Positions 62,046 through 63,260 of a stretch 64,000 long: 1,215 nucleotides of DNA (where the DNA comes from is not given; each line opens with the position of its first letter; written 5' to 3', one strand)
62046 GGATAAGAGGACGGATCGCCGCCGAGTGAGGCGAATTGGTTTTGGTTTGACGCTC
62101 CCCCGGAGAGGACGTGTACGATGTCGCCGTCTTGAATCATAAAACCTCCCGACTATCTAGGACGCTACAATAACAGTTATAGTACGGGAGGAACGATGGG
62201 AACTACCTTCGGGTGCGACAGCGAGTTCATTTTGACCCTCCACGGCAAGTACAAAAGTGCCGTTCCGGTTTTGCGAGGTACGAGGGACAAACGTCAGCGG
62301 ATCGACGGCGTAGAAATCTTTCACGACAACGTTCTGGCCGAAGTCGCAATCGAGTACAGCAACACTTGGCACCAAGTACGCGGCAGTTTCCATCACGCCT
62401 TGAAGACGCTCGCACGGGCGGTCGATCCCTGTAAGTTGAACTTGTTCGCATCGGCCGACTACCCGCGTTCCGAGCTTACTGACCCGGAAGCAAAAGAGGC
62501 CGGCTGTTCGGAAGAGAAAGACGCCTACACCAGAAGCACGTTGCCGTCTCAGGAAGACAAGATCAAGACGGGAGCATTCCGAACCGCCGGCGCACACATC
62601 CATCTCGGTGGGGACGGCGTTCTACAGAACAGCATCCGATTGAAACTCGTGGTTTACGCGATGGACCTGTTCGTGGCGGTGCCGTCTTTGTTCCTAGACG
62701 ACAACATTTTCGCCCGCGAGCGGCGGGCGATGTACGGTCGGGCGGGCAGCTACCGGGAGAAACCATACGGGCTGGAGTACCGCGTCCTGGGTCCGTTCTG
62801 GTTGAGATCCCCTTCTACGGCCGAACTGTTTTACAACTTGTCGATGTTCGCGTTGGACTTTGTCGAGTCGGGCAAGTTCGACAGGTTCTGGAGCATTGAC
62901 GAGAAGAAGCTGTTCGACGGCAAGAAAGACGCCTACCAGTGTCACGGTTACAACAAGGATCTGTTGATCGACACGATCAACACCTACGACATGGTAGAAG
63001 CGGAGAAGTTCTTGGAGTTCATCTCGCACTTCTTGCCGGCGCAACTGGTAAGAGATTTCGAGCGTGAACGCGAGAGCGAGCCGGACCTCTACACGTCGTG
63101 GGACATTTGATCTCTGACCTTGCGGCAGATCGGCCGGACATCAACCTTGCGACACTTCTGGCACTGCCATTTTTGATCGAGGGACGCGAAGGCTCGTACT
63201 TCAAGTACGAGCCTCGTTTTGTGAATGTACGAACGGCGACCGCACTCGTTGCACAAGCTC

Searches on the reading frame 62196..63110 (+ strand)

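Call 19: search_protein_families(library=phrogs, proteins=[window:62196-63110:+], max_evalue=0.01)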
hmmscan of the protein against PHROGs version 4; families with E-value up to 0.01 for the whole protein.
window:62196-63110:+ (304 aa): 1 family
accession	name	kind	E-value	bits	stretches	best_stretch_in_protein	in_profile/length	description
phrog_3815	-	other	4.7e-39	135.1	1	4-232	7-236/268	COOH.NH2 ligase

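Call 94: search_protein_families(library=padloc, proteins=[window:62196-63110:+], max_evalue=0.001)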
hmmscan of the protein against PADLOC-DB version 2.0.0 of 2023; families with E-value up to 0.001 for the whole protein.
window:62196-63110:+ (304 aa): 0 families
